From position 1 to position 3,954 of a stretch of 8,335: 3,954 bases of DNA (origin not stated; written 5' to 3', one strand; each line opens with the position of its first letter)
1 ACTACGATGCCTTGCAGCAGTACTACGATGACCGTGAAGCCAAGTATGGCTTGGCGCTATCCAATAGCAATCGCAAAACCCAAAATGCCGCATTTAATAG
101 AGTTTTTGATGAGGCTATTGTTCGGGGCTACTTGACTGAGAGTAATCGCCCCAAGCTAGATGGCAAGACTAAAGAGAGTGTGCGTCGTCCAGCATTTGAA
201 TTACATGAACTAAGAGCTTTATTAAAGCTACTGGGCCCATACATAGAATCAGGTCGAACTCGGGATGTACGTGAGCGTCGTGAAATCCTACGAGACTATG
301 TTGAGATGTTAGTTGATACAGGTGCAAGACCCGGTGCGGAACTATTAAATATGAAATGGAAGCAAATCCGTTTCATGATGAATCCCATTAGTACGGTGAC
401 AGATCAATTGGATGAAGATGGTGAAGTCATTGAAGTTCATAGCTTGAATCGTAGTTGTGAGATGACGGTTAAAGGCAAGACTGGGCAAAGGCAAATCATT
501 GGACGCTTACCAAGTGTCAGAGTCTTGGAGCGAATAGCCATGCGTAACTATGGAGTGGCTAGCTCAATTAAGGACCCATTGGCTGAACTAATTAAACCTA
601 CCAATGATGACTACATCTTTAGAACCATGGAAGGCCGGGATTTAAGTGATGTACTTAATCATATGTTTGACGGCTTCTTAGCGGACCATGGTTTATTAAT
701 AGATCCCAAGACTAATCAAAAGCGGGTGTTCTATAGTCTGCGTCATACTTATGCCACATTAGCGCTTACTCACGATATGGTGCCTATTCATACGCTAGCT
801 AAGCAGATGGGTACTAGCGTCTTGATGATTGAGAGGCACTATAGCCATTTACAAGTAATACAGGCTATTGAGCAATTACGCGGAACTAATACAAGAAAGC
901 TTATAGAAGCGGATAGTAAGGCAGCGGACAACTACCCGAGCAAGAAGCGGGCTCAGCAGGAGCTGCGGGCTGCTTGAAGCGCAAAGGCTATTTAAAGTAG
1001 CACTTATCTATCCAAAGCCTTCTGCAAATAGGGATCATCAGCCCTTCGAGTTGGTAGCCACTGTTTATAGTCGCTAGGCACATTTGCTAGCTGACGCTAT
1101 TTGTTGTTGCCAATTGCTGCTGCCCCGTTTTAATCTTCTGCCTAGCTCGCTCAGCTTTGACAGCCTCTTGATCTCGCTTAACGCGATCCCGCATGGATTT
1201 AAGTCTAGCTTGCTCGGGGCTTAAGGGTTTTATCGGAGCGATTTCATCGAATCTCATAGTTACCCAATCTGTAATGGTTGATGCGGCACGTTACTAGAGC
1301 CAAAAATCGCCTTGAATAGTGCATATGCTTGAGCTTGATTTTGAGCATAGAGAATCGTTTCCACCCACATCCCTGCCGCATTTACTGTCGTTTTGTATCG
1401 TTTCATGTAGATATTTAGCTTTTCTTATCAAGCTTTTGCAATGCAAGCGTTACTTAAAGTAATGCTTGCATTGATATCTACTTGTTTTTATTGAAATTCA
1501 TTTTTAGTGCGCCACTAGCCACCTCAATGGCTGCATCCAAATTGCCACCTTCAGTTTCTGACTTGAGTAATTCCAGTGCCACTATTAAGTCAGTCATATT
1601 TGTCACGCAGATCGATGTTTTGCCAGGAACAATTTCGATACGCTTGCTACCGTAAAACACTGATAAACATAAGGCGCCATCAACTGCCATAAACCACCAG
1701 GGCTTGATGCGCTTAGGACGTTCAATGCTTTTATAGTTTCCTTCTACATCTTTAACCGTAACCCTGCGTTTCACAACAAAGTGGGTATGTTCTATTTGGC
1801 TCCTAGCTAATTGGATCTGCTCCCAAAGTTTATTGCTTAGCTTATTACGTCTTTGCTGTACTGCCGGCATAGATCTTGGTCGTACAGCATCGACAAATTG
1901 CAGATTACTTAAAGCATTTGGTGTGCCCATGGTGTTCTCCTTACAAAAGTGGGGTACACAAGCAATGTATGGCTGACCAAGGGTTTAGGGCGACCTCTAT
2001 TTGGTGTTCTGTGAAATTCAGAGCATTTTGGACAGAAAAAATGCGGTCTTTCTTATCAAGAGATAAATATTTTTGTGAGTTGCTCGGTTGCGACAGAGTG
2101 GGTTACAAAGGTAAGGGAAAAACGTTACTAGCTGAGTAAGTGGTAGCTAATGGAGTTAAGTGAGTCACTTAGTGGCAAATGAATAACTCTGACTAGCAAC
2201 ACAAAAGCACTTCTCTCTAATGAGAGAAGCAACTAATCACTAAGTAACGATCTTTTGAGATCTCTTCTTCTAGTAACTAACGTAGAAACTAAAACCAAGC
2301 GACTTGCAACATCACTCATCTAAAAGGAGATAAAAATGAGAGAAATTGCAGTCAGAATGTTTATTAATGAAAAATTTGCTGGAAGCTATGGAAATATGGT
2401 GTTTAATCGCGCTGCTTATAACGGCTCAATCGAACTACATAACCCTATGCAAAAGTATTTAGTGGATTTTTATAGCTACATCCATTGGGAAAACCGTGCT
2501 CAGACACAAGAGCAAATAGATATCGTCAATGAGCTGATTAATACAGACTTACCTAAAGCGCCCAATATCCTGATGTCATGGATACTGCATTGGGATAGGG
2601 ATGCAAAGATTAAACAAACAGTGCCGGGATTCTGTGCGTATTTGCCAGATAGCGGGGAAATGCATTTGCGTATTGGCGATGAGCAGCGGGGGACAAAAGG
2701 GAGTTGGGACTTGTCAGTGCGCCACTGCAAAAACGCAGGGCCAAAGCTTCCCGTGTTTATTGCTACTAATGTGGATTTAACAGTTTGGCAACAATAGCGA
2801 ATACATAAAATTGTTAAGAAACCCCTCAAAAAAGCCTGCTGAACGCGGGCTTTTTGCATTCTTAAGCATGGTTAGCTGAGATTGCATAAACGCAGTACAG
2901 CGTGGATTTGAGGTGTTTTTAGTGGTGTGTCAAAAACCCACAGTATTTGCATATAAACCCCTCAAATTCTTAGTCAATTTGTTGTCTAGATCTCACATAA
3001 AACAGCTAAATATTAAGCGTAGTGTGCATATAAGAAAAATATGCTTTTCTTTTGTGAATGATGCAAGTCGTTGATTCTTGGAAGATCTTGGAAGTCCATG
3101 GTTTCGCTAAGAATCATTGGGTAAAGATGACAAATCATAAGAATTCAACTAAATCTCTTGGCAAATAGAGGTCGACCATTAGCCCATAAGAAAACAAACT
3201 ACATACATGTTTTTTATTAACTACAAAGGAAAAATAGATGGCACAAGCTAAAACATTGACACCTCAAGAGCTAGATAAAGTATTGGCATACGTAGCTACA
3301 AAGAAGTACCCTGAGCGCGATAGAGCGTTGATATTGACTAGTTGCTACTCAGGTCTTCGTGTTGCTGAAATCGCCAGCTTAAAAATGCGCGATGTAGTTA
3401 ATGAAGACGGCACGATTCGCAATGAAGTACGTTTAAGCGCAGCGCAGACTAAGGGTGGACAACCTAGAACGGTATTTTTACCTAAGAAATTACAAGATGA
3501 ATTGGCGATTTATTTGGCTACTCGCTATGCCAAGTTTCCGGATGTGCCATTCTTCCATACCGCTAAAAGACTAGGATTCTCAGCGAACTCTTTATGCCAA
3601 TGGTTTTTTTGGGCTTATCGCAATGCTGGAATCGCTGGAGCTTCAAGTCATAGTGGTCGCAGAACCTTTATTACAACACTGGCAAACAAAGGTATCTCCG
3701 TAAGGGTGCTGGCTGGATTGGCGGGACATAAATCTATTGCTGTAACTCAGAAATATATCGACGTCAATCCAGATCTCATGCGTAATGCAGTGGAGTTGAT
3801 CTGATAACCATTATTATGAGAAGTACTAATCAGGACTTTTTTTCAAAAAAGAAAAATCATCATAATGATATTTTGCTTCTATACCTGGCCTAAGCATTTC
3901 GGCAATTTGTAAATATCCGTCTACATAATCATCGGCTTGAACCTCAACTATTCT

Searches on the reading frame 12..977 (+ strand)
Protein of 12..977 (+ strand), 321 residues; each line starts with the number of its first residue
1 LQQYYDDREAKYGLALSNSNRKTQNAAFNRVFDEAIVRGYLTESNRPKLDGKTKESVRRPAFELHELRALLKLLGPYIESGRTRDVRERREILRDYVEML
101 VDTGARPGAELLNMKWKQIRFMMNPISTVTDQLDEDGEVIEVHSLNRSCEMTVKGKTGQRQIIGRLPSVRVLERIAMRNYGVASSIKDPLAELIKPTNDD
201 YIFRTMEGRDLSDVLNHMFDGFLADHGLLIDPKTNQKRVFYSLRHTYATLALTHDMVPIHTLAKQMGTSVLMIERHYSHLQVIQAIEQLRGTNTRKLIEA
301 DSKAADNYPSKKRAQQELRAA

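Call 3: search_protein_families(library=pfam, proteins=[window:12-977:+], max_evalue=1)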
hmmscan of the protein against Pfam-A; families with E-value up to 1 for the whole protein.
window:12-977:+ (321 aa): 1 family
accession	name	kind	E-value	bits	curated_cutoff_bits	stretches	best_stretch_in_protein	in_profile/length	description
PF00589.27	Phage_integrase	-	7e-05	23.1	27.1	1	94-281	25-169/172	Phage integrase family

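Call 4: search_protein_families(library=padloc, proteins=[window:12-977:+], max_evalue=1)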
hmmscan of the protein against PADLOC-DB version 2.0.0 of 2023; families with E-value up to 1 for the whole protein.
window:12-977:+ (321 aa): 0 families

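Call 5: search_protein_families(library=ncbifam, proteins=[window:12-977:+], max_evalue=1)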
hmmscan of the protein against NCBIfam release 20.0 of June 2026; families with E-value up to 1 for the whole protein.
window:12-977:+ (321 aa): 1 family
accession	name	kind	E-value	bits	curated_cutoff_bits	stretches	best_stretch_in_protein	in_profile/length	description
NF040815.2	recomb_XerA_Arch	equivalog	0.0016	18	220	1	198-282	178-256/263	site-specific tyrosine recombinase/integron integrase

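Call 6: search_protein_families(library=phrogs, proteins=[window:12-977:+], max_evalue=0.1)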
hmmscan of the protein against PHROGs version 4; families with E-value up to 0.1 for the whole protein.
window:12-977:+ (321 aa): 3 families
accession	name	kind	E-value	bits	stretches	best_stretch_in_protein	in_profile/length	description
phrog_1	-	integration and excision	3.7e-24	86.9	1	2-281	213-436/611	integrase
phrog_216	-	integration and excision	3.7e-12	47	1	23-297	16-241/301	integrase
phrog_7685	-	integration and excision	0.00052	20.6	1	191-281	142-224/240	integrase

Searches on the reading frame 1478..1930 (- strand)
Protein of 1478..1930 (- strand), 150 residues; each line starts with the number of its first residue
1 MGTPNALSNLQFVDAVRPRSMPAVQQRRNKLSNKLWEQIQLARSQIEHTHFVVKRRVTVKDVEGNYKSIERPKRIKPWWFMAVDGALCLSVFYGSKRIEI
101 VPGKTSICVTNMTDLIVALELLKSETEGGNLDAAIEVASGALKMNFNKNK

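Call 3: search_protein_families(library=pfam, proteins=[window:1478-1930:-], max_evalue=1)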
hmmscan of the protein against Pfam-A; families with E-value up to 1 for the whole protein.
window:1478-1930:- (150 aa): 1 family
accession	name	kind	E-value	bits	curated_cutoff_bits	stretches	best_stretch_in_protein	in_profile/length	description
PF20346.3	DUF6641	-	5.8e-09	36.5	27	1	19-132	31-140/143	Family of unknown function (DUF6641)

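Call 4: search_protein_families(library=padloc, proteins=[window:1478-1930:-], max_evalue=1)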
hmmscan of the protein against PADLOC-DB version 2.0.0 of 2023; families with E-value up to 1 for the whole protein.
window:1478-1930:- (150 aa): 0 families

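Call 5: search_protein_families(library=ncbifam, proteins=[window:1478-1930:-], max_evalue=1)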
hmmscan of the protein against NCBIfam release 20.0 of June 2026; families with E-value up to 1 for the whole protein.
window:1478-1930:- (150 aa): 0 families

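Call 6: search_protein_families(library=phrogs, proteins=[window:1478-1930:-], max_evalue=0.1)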
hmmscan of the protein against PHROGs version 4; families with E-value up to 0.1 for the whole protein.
window:1478-1930:- (150 aa): 1 family
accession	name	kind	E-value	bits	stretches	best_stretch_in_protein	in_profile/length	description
phrog_31551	-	unknown function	8.9e-17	62.5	1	6-141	11-148/155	-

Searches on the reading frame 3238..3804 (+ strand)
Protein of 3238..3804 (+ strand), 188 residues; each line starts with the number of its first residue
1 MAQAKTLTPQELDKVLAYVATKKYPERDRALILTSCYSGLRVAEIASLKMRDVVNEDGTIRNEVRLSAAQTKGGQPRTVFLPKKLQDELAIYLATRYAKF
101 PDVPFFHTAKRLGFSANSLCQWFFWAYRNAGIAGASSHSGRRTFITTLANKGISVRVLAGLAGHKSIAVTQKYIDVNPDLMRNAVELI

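Call 3: search_protein_families(library=pfam, proteins=[window:3238-3804:+], max_evalue=1)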
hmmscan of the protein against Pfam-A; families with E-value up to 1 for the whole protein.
window:3238-3804:+ (188 aa): 4 families
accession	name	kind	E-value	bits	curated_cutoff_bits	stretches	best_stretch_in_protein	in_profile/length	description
PF00589.27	Phage_integrase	-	2.5e-22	79.9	27.1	1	6-177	2-169/172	Phage integrase family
PF13384.12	HTH_23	-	0.027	14.8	24.6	0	26-47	4-25/50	Homeodomain-like domain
PF16795.10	Phage_integr_3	-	0.12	12.7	27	0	129-173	104-143/161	Archaeal phage integrase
PF08281.18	Sigma70_r4_2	-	0.15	12.1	25.7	1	25-47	12-34/54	Sigma-70, region 4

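Call 4: search_protein_families(library=padloc, proteins=[window:3238-3804:+], max_evalue=1)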
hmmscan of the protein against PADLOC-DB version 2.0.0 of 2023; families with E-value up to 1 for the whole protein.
window:3238-3804:+ (188 aa): 0 families

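Call 5: search_protein_families(library=ncbifam, proteins=[window:3238-3804:+], max_evalue=1)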
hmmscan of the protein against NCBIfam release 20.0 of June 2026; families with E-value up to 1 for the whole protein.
window:3238-3804:+ (188 aa): 14 families
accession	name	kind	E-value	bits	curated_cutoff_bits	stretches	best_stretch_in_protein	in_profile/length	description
NF040815.2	recomb_XerA_Arch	equivalog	1.6e-21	77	220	1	5-183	95-261/263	site-specific tyrosine recombinase/integron integrase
TIGR02225.1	recomb_XerD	equivalog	3.4e-17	62.7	329.6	1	5-185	102-283/290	site-specific tyrosine recombinase XerD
TIGR02224.1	recomb_XerC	equivalog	1.1e-16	61.1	335.15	1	5-182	105-283/295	tyrosine recombinase XerC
NF001399.0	PRK00283.1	subfamily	2.3e-16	59.9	279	1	5-185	112-292/300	tyrosine recombinase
NF003462.0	PRK05084.1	equivalog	5.1e-12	45.2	267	1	22-186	191-354/360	tyrosine recombinase XerS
TIGR02249.1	integrase_gron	subfamily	2e-10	40.6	265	2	7-96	102-180/315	integron integrase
NF002331.0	PRK01287.1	subfamily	1.6e-08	33.9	371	1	5-177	140-313/365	site-specific tyrosine recombinase XerC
NF041502.1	integrase_1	equivalog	8.3e-07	28.1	350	2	17-95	155-236/484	site-specific integrase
NF007370.0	PRK09870.1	subfamily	1e-06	28.6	221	1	5-177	11-180/200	tyrosine-type DNA invertase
NF007371.0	PRK09871.1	subfamily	5.3e-06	26.1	222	1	1-61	1-61/198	tyrosine-type DNA invertase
NF011946.0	PRK15417.1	equivalog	1.4e-05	24.5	435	2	123-176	261-315/337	integron integrase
NF040693.1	recomb_GmtY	equivalog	0.00023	20.5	340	1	22-116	214-309/441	gamma-mobile-trio recombinase GmtY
NF047926.1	integrase_GmtZ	equivalog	0.013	13.5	600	1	137-185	430-479/784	gamma-mobile-trio integrase GmtZ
NF002685.0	PRK02436.1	equivalog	0.03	14.1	178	1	31-173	117-243/245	site-specific tyrosine recombinase XerD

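Call 6: search_protein_families(library=phrogs, proteins=[window:3238-3804:+], max_evalue=0.1)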
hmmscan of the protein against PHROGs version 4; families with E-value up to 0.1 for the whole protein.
window:3238-3804:+ (188 aa): 8 families
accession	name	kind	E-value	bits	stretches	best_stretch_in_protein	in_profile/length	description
phrog_216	-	integration and excision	2.2e-41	142.9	1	3-187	52-235/301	integrase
phrog_1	-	integration and excision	2.5e-29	104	1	5-187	269-446/611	integrase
phrog_7269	-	integration and excision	2.5e-06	28.3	1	131-186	25-79/89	integrase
phrog_7685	-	integration and excision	0.0017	19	1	135-188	181-235/240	integrase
phrog_9208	-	integration and excision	0.0046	17.8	1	135-176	188-229/241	integrase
phrog_35951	-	unknown function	0.029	15.8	1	126-176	12-62/97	-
phrog_23271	-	unknown function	0.035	15.1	1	138-181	12-55/67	-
phrog_25190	-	integration and excision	0.051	14.9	1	123-186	35-99/109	integrase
